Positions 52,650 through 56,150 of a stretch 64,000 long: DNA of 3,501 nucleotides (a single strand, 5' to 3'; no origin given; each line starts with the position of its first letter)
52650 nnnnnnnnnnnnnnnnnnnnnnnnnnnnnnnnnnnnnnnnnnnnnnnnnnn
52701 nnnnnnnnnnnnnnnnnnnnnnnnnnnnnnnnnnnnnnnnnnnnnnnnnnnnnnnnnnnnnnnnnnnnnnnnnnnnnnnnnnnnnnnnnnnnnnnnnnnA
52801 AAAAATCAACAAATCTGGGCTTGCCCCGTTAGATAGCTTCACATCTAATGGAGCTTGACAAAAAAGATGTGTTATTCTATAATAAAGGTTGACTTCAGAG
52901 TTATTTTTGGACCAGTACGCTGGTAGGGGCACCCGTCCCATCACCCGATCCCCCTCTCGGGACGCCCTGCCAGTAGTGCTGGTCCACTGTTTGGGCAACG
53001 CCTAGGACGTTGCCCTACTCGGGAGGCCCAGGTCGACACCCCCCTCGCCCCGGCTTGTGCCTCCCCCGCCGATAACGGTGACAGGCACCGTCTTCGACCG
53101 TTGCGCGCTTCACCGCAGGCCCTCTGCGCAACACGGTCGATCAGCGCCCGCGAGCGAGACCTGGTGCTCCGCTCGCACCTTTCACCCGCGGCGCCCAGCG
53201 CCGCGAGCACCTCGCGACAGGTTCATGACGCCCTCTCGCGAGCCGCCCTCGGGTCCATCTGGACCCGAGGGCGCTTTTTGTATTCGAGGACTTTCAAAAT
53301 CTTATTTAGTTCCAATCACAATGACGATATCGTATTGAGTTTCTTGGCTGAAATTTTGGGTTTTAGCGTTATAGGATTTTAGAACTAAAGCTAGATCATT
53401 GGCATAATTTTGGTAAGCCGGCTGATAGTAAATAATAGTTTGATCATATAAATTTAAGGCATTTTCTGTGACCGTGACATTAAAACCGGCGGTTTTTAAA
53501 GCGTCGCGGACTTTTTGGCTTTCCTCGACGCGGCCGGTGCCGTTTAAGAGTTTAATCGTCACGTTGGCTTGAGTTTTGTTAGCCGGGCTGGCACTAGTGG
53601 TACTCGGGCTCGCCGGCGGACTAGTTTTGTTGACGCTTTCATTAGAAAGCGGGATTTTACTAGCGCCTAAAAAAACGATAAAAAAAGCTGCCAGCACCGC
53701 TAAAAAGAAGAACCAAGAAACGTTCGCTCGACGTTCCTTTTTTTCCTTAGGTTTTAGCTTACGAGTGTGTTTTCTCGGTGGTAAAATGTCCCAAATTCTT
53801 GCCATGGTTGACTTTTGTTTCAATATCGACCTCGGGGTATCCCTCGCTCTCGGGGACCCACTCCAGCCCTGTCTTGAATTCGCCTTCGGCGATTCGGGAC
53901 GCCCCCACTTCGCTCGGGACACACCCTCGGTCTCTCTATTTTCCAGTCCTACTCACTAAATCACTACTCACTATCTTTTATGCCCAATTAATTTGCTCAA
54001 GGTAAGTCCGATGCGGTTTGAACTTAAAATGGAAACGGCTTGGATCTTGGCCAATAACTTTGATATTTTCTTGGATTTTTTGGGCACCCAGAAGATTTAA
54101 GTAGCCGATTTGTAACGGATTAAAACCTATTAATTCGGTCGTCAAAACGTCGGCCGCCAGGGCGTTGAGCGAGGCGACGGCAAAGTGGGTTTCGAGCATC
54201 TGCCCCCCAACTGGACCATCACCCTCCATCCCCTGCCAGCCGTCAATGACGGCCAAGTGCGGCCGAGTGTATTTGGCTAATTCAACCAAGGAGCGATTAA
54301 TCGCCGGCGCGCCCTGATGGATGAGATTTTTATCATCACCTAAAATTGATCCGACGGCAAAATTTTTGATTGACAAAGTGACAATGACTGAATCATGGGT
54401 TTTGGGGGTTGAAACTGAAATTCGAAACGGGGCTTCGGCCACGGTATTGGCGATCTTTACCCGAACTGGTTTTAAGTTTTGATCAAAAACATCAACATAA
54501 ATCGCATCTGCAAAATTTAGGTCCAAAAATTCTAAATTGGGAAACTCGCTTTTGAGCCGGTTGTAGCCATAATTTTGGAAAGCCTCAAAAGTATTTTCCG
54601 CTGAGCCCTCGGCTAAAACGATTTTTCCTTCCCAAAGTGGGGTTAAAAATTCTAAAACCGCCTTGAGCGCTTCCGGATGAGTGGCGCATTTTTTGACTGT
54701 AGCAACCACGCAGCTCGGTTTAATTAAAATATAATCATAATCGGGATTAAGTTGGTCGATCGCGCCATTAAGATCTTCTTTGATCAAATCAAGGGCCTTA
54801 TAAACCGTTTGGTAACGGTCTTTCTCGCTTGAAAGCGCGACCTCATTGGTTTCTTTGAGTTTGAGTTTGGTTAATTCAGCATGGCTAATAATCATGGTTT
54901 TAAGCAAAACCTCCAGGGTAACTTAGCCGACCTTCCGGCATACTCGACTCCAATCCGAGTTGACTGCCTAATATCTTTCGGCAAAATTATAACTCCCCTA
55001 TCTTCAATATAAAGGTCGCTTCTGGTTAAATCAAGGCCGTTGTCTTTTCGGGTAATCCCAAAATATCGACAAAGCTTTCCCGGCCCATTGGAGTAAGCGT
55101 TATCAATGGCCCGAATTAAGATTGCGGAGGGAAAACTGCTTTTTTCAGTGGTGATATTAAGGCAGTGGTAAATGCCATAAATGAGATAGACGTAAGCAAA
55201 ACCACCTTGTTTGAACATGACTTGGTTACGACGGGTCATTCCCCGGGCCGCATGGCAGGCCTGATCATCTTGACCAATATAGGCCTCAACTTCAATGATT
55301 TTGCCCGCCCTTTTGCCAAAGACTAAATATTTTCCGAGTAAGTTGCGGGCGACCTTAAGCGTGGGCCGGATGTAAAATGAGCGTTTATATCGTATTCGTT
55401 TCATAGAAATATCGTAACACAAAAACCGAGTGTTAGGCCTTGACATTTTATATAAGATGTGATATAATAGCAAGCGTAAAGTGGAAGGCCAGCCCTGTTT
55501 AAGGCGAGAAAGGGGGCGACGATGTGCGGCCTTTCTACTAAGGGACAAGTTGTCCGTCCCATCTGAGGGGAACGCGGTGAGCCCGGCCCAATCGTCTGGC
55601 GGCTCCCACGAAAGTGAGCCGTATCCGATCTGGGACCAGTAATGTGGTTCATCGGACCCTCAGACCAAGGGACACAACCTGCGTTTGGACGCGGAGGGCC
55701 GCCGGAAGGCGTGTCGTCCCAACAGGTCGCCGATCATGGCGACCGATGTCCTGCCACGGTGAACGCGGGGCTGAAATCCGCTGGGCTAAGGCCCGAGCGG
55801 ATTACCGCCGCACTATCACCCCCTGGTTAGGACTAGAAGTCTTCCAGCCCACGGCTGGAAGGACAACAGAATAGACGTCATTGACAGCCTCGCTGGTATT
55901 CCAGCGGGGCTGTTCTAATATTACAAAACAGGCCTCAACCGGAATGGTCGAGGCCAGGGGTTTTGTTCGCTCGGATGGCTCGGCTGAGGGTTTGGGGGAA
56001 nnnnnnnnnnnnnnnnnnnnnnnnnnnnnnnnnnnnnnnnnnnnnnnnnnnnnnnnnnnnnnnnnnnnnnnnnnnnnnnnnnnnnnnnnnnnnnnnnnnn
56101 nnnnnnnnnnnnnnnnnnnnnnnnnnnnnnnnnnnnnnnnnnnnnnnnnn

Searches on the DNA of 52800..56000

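Call 70: search_rna_families(source=window, start=52800, end=56000, threshold=evalue, max_evalue=1, show_alignments=2)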
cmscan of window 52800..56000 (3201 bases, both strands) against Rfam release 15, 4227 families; matches with E-value up to 1: 0.
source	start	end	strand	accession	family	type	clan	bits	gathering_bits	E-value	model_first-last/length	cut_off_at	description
